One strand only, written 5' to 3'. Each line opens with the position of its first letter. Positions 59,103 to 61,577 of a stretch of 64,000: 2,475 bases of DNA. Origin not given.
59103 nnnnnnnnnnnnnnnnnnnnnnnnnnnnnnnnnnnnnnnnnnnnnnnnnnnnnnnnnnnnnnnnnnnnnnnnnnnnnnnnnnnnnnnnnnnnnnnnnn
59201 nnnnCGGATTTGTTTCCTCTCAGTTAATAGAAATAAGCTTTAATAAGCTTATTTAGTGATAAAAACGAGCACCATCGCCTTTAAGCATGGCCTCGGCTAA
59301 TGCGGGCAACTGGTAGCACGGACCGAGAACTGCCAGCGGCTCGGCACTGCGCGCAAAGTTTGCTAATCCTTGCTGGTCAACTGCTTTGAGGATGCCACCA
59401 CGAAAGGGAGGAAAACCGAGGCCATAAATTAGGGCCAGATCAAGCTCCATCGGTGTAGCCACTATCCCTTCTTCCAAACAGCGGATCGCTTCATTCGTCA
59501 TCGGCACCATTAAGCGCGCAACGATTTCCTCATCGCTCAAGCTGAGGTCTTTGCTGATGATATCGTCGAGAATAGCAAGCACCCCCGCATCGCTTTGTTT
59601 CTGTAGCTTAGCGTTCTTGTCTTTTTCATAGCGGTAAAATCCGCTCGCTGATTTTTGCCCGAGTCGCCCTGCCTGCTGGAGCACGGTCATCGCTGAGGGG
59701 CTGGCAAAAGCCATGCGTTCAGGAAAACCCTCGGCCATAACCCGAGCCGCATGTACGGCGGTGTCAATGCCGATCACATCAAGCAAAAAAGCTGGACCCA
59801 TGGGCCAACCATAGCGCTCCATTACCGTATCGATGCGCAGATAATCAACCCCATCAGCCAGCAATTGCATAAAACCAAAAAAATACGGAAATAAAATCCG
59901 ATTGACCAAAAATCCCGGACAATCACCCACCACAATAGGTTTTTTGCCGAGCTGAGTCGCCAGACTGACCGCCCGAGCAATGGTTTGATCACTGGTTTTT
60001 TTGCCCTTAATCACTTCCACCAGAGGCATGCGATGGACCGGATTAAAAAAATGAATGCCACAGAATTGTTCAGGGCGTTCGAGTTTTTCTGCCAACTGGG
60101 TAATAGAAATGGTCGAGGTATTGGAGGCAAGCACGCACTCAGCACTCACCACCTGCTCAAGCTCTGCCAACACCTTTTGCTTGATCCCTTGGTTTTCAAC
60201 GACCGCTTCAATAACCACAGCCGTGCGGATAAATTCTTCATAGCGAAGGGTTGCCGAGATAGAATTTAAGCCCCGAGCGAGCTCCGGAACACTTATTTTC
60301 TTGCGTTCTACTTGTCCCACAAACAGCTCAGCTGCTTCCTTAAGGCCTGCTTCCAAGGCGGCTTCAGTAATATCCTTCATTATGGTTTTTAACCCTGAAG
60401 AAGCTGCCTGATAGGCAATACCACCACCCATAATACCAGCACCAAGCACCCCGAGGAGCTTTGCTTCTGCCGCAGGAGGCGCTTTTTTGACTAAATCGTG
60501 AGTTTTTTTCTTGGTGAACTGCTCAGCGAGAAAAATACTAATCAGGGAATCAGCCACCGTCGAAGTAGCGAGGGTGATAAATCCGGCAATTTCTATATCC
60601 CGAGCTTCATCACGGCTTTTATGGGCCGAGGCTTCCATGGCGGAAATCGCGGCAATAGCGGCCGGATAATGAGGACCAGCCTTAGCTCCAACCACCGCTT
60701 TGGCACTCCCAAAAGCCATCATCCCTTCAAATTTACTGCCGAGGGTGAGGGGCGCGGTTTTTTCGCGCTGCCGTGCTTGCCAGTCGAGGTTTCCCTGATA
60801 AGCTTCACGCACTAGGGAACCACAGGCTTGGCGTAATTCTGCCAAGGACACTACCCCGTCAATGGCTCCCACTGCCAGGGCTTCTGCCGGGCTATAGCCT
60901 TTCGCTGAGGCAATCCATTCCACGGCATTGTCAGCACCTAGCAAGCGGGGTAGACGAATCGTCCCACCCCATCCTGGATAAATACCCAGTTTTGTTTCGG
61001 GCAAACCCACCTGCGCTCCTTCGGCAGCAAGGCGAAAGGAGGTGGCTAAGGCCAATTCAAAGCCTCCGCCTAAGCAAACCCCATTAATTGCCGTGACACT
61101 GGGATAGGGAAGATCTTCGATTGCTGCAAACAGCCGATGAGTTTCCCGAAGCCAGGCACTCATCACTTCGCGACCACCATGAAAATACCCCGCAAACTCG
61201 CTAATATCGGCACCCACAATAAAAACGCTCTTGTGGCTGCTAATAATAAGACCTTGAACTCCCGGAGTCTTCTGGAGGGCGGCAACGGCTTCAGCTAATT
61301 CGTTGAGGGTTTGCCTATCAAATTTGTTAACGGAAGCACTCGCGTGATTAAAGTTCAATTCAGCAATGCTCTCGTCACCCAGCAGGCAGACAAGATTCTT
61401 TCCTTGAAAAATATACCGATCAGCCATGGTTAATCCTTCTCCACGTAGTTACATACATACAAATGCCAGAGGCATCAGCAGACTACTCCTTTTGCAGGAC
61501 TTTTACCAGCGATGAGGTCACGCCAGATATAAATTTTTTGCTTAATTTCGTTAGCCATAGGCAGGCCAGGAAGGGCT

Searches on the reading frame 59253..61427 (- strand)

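Call 34: search_protein_families(library=pfam, proteins=[window:59253-61427:-], max_evalue=0.00001)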
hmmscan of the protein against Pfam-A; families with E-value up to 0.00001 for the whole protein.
window:59253-61427:- (724 aa): 4 families
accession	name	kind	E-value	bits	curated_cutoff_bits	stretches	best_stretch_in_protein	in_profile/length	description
PF02737.24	3HCDH_N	-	1.3e-59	201.6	22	1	326-503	3-180/180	3-hydroxyacyl-CoA dehydrogenase, NAD binding domain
PF00378.25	ECH_1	-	3.3e-34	118.8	27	1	19-208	4-189/251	Enoyl-CoA hydratase/isomerase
PF00725.27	3HCDH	-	1.2e-31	109.5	22.1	1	505-600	1-97/97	3-hydroxyacyl-CoA dehydrogenase, C-terminal domain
PF16113.10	ECH_2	-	1.2e-20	74.7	27.2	1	31-208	10-187/335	Enoyl-CoA hydratase/isomerase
